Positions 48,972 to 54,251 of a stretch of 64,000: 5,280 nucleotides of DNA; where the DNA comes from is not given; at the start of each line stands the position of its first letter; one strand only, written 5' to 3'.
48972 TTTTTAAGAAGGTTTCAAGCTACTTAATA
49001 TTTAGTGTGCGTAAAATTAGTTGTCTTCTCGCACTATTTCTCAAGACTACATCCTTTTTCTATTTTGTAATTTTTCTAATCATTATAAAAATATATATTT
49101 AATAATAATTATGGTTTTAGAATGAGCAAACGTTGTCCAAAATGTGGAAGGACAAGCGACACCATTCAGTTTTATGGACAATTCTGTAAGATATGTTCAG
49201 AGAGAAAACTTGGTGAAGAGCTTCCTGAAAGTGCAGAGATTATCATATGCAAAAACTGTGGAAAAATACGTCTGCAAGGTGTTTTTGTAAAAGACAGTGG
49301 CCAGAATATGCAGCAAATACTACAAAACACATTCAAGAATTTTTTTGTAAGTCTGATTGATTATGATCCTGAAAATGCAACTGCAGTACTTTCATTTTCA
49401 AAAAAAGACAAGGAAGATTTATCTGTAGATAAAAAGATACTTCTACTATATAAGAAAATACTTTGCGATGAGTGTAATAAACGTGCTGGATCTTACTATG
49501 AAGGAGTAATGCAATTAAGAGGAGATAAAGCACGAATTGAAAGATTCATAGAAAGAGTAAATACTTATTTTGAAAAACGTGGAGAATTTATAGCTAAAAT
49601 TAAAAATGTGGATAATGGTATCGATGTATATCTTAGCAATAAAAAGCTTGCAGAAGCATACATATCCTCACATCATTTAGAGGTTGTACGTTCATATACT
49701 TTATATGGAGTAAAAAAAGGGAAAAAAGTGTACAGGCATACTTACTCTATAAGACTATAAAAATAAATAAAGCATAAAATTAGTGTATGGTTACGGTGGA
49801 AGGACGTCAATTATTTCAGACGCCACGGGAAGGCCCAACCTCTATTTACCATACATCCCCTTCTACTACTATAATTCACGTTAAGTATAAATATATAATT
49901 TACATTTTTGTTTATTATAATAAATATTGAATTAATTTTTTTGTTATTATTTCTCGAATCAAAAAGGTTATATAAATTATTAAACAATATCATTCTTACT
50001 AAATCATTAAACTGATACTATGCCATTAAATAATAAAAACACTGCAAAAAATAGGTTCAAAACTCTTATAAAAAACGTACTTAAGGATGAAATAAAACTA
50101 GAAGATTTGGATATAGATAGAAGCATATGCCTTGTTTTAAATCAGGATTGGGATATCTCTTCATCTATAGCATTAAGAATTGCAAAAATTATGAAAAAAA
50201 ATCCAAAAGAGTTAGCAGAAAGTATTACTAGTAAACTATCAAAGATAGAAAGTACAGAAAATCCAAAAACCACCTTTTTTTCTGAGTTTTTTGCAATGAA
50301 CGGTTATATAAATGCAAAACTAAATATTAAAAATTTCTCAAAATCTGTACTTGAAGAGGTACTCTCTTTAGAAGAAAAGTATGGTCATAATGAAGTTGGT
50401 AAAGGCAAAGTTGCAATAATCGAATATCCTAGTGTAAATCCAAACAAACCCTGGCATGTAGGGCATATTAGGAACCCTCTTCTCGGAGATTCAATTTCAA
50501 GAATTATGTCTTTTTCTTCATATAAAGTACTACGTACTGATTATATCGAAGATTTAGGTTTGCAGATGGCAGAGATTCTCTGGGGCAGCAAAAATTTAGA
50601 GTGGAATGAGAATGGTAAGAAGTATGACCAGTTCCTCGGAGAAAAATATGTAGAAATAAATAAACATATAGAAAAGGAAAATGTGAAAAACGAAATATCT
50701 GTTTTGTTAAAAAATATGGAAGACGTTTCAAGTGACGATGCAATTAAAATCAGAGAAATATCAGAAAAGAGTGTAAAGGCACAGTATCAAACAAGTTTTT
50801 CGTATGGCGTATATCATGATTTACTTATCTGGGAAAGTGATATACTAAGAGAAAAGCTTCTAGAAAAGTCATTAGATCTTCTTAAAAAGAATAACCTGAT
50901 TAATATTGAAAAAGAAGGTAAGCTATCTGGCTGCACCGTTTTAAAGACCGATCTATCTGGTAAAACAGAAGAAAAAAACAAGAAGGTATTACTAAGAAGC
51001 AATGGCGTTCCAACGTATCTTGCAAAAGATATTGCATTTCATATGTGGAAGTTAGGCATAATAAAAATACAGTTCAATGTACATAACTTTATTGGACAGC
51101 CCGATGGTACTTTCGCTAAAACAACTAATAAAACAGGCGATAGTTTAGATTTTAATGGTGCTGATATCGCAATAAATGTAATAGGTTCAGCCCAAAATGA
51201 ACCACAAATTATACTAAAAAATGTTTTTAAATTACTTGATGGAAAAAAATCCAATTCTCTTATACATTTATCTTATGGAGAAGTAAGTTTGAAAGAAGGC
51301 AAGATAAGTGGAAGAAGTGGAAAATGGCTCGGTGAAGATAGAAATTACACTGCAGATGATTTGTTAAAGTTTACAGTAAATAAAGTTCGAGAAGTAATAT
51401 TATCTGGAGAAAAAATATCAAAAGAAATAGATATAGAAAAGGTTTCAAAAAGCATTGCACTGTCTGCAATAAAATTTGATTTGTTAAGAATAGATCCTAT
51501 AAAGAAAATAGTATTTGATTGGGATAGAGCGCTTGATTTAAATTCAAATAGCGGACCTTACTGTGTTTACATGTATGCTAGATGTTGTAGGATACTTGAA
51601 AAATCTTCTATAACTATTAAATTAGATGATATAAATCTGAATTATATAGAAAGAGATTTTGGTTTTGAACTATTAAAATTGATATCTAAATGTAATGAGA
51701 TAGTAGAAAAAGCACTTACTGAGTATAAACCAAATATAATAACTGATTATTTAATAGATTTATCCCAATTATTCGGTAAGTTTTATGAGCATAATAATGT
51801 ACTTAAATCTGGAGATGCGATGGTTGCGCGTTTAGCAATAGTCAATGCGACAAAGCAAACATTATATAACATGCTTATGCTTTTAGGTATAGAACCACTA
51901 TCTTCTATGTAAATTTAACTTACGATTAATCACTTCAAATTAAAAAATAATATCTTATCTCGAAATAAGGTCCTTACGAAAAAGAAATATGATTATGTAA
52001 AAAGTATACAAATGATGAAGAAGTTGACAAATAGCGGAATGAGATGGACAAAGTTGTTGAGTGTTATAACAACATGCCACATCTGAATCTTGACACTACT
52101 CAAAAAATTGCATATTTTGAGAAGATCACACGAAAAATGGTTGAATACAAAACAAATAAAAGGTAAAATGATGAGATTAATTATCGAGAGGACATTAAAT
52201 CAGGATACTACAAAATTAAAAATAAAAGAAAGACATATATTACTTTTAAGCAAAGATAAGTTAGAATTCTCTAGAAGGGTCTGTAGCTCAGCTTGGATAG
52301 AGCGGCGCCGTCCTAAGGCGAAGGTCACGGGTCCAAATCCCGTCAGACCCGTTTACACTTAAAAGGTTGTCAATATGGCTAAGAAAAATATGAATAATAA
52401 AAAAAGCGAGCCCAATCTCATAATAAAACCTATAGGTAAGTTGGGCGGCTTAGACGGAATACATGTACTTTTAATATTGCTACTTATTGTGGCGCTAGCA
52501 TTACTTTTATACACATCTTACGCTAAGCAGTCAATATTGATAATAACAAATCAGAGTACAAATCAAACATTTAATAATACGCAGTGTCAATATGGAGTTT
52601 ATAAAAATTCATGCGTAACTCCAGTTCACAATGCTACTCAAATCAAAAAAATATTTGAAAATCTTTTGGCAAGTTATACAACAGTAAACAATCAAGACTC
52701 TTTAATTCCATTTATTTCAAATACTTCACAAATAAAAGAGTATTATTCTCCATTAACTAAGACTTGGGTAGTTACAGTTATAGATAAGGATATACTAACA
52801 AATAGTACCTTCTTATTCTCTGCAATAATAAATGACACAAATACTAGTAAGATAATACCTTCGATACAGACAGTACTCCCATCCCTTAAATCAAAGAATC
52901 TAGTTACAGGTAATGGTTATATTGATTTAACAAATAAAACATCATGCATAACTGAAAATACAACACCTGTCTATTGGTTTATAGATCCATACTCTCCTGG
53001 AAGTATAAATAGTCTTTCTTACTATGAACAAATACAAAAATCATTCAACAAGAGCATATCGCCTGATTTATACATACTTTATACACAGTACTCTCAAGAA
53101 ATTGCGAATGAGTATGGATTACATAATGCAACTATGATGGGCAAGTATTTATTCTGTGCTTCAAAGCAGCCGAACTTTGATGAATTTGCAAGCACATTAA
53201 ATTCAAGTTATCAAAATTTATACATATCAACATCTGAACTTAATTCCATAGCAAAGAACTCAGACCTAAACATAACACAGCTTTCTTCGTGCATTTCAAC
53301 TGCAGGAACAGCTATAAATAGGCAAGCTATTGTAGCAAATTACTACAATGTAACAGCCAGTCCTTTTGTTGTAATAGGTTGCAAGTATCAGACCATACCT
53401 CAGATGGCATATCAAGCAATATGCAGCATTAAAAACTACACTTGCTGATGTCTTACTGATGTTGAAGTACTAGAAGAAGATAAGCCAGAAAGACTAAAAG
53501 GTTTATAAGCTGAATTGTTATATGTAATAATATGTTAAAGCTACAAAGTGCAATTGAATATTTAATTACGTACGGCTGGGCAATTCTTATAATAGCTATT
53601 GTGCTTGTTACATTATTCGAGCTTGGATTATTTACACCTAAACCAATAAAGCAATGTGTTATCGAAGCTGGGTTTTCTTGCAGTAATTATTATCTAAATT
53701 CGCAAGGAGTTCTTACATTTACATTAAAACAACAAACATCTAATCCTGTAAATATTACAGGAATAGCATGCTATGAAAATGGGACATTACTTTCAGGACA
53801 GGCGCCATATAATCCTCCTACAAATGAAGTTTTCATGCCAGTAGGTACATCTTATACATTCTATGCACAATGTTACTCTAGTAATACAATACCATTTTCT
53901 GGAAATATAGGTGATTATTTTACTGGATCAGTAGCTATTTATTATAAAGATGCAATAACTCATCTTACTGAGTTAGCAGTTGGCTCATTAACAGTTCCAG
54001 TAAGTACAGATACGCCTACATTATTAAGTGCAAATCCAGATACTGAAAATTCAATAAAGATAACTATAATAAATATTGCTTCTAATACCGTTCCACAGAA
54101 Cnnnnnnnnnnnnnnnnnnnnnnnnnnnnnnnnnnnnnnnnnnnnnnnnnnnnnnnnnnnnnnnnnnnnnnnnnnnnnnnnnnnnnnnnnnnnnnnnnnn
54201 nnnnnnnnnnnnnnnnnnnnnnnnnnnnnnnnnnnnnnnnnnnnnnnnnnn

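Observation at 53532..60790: Convergent pilin-like paralogues with mosaic near-identical inverted tracts: candidate recombinational domain-swap (shufflon-like) module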

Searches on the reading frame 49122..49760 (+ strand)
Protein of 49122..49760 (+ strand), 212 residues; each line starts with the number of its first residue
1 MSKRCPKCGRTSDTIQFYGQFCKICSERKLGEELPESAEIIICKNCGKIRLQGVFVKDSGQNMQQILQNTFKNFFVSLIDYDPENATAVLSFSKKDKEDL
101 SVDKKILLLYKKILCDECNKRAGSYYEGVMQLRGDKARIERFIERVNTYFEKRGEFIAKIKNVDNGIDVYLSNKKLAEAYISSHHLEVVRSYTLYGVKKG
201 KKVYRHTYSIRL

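Call 51: search_protein_families(library=pfam, proteins=[window:49122-49760:+], max_evalue=0.001)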
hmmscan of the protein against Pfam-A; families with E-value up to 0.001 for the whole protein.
window:49122-49760:+ (212 aa): 2 families
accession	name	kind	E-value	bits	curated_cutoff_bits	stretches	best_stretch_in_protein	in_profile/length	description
PF04981.18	NMD3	-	2.4e-28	99.7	24.9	1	5-212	1-243/243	NMD3 family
PF08271.17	Zn_Ribbon_TF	-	0.00077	19.4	29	0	21-47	2-26/43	TFIIB zinc-binding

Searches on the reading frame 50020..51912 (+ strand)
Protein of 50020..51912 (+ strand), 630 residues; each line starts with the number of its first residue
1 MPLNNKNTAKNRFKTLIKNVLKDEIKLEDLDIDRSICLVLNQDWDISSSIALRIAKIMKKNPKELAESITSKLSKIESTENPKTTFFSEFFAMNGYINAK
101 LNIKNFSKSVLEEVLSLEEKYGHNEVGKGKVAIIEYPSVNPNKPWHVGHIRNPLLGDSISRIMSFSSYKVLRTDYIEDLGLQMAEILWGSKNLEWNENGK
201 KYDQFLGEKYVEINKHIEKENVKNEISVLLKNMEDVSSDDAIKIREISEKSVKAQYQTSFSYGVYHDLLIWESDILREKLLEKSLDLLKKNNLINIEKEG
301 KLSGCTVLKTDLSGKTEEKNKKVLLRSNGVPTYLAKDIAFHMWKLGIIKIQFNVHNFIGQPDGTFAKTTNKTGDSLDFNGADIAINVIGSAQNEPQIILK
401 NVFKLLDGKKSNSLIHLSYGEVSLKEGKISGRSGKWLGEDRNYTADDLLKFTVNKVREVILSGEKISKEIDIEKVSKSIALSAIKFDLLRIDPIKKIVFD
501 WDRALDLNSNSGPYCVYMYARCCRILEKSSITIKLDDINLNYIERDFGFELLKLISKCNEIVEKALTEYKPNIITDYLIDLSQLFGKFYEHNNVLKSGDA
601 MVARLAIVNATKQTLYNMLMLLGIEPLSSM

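Call 51: search_protein_families(library=pfam, proteins=[window:50020-51912:+], max_evalue=0.001)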
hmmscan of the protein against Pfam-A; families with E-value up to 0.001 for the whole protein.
window:50020-51912:+ (630 aa): 3 families
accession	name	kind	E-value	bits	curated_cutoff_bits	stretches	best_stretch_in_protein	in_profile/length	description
PF05746.21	DALR_1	-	3.4e-26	92.1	22.3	1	517-630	3-117/117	DALR anticodon binding domain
PF00750.26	tRNA-synt_1d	-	1.2e-22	80.8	23.3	1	112-341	3-222/349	tRNA synthetases class I (R), catalytic domain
PF03485.21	Arg_tRNA_synt_N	-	2.6e-07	31.6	21.5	1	13-83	3-74/85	Arginyl tRNA synthetase N terminal domain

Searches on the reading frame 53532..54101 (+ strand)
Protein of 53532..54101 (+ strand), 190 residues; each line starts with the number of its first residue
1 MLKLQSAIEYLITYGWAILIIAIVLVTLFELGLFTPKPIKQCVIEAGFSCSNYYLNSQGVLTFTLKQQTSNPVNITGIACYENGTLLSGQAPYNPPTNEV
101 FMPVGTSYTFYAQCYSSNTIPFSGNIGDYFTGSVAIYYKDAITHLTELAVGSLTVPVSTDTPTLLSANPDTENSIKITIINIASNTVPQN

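Call 40: search_protein_families(library=pfam, proteins=[window:53532-54101:+], max_evalue=5)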
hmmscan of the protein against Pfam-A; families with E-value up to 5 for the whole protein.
seq(190 aa): 0 families
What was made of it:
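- Tried and rejected: Pfam on isolated C modules found nothing (call 40).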
